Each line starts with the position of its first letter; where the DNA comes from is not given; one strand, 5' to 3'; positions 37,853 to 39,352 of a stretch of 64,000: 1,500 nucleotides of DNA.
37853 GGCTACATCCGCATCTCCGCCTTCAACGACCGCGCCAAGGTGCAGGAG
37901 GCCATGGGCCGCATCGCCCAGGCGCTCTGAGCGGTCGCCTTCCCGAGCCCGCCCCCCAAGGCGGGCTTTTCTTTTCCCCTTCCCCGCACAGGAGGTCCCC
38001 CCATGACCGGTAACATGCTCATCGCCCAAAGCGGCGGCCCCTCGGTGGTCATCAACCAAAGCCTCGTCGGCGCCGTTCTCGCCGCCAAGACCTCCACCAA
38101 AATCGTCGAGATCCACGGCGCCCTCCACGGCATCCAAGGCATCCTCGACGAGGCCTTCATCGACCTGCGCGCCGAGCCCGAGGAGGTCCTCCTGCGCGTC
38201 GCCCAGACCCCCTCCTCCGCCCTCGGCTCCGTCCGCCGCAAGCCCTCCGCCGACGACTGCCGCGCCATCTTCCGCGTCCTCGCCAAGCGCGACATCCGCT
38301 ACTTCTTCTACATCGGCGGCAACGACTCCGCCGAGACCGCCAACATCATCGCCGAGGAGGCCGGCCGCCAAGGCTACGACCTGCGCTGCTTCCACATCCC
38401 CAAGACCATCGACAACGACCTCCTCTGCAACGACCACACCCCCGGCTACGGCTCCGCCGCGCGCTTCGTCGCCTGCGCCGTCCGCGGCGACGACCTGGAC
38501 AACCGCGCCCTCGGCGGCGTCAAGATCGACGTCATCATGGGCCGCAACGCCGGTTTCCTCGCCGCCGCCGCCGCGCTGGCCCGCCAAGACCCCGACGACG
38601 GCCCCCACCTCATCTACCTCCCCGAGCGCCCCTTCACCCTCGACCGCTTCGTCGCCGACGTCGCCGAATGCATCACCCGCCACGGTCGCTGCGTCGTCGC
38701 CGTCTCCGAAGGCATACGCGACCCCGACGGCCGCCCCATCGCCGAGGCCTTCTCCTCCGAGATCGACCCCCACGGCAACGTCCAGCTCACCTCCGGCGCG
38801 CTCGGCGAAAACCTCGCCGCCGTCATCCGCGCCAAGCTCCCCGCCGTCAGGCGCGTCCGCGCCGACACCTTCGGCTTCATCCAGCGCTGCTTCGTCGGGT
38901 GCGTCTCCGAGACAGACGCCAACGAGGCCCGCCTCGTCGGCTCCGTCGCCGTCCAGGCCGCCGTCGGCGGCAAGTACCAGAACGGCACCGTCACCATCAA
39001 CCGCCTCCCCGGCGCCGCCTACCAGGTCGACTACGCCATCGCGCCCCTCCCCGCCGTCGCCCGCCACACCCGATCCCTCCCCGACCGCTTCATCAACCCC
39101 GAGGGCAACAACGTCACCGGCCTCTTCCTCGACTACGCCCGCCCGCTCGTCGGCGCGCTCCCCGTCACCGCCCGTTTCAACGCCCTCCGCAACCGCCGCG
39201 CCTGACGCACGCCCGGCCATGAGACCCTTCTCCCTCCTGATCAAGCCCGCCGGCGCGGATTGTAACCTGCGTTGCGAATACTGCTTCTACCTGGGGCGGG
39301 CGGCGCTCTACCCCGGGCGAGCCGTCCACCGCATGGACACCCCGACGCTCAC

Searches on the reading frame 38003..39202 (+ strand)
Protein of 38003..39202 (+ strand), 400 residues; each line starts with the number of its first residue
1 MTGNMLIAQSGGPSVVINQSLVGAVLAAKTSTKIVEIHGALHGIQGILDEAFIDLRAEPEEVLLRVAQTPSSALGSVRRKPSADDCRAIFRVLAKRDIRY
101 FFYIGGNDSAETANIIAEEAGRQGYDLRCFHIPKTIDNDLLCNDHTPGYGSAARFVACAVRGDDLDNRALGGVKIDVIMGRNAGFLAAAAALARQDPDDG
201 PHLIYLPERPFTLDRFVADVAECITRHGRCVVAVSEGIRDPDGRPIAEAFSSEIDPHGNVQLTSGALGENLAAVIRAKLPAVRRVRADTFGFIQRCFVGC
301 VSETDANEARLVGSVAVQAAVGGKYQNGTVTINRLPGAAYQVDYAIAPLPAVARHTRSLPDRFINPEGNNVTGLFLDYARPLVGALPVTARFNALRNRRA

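Call 81: find_homologous_proteins(query=window:38003-39202:+, max_evalue=1e-30)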
Query window:38003-39202:+ (400 aa): 8000 proteins with E <= 1e-30 among 8000 candidates; the best 120 are listed.
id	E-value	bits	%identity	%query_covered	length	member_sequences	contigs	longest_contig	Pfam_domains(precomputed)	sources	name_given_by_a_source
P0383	4.6e-268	906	72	100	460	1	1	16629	PF00365.26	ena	-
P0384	4.9e-262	887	100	100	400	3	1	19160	PF00365.26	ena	-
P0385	1.4e-237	806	90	100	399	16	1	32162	PF00365.26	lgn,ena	-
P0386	2.3e-229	779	88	100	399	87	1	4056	PF00365.26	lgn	-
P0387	5.1e-225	765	86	100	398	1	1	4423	PF00365.26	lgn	-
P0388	5.2e-223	758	85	100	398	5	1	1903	PF00365.26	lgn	-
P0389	1.1e-222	757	85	100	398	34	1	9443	PF00365.26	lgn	-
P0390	2.0e-222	756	84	100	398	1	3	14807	PF00365.26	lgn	-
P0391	3.1e-222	756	85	100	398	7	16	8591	PF00365.26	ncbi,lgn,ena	-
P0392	6.6e-222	755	84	100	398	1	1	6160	PF00365.26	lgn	-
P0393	2.5e-221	753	84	100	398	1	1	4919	PF00365.26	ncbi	ncbi:MAG: 6-phosphofructokinase [Candidatus Spyradenecus sp.]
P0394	2.9e-221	752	83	100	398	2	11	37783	PF00365.26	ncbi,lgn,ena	-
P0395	7.7e-219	744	85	100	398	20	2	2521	PF00365.26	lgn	-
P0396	9.0e-218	741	84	99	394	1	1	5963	PF00365.26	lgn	-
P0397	1.3e-217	740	83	100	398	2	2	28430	PF00365.26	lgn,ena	-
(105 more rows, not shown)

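Call 82: find_encoding_contigs(protein=P0385, flank=10000, max_places=2)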
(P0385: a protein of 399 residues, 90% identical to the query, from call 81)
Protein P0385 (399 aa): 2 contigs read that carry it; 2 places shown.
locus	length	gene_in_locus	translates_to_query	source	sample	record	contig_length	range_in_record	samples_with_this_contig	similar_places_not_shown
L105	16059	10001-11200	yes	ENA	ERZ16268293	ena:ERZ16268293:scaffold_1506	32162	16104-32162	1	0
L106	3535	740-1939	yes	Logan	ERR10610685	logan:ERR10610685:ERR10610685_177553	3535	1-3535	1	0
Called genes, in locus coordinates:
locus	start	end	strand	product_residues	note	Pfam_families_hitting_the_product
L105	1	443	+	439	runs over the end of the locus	PF08245:Mur_ligase_M, PF27239:FOL3_C, PF02875:Mur_ligase_C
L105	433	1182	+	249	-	PF00849:PseudoU_synth_2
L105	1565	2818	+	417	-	PF01808:AICARFT_IMPCHas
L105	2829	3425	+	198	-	-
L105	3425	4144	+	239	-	PF12728:HTH_17 (weak), PF00359:PTS_EIIA_2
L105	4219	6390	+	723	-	PF07714:PK_Tyr_Ser-Thr, PF00069:Pkinase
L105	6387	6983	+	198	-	-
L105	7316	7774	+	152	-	PF23548:Zn_ribbon_FGT1_2 (faint)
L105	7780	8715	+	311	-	PF03279:Lip_A_acyltrans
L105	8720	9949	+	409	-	PF00155:Aminotran_1_2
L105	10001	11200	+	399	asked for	PF00365:PFK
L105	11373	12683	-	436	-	PF02885:Glycos_trans_3N, PF00591:Glycos_transf_3, PF07831:PYNP_C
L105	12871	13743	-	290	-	-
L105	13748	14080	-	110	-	-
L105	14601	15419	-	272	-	PF13588:HSDR_N_2 (faint)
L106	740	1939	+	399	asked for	PF00365:PFK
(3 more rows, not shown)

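Call 83: find_encoding_contigs(protein=P0394, flank=10000, max_places=2)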
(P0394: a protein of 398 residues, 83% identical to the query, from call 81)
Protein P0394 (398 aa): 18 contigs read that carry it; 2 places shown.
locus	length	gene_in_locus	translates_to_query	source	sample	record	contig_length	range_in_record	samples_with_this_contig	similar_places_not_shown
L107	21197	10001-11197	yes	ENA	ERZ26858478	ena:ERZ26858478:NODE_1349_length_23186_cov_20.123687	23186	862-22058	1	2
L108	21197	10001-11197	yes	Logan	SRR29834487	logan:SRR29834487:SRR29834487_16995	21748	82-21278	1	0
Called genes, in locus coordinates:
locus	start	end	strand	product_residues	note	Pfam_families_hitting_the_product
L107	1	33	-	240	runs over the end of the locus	-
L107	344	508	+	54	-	-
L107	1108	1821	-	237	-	PF10340:Say1_Mug180 (weak), PF07859:Abhydrolase_3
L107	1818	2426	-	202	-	PF04055:Radical_SAM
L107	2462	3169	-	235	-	PF00684:DnaJ_CXXCXGXG (faint)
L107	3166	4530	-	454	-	PF00072:Response_reg, PF00158:Sigma54_activat, PF14532:Sigma54_activ_2, PF01078:Mg_chelatase (faint), PF07728:AAA_5, PF25601:AAA_lid_14, PF02954:HTH_8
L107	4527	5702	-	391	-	PF00989:PAS (weak), PF13188:PAS_8 (weak), PF08448:PAS_4 (weak), PF00512:HisKA, PF14501:HATPase_c_5 (faint), PF02518:HATPase_c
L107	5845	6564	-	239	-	PF14559:TPR_19 (faint), PF07719:TPR_2 (faint)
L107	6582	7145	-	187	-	PF08207:EFP_N, PF01132:EFP, PF09285:Elong-fact-P_C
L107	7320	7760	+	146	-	PF23548:Zn_ribbon_FGT1_2 (faint)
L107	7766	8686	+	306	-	PF03279:Lip_A_acyltrans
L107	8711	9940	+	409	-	PF00155:Aminotran_1_2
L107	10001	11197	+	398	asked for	PF00365:PFK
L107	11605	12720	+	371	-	PF13439:Glyco_transf_4, PF13579:Glyco_trans_4_4, PF20706:GT4-conflict, PF00534:Glycos_transf_1, PF13692:Glyco_trans_1_4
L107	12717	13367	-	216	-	-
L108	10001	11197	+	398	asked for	PF00365:PFK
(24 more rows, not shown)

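Call 90: find_encoding_contigs(protein=P0391, flank=8000, max_places=4)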
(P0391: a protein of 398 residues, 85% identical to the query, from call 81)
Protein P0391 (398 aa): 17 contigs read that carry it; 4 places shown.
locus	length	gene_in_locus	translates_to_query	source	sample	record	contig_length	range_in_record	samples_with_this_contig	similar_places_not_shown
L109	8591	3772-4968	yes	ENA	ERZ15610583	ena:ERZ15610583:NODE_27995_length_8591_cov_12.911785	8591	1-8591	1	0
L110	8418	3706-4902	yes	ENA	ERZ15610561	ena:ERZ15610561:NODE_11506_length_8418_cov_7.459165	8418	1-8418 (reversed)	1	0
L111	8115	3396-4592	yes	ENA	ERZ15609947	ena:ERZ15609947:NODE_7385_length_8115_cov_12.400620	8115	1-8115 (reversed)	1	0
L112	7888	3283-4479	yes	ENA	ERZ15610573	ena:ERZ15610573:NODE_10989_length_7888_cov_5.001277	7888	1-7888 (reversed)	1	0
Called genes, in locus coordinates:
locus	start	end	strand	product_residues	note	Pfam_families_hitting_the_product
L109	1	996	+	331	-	?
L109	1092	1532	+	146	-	PF23548:Zn_ribbon_FGT1_2 (faint)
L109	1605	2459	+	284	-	PF03279:Lip_A_acyltrans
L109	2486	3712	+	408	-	PF00155:Aminotran_1_2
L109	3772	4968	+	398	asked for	PF00365:PFK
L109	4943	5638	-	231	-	PF02811:PHP (weak)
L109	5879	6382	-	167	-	PF02681:DUF212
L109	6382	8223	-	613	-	PF00009:GTP_EFTU, PF22042:EF-G_D2 (weak), PF03144:GTP_EFTU_D2, PF00679:EFG_C, PF06421:LepA_C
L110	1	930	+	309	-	?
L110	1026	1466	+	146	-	PF23548:Zn_ribbon_FGT1_2 (faint)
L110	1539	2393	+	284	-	PF03279:Lip_A_acyltrans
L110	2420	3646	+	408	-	PF00155:Aminotran_1_2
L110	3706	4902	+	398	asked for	PF00365:PFK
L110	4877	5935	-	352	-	PF02811:PHP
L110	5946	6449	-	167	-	PF02681:DUF212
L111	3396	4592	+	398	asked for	PF00365:PFK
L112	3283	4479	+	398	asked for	PF00365:PFK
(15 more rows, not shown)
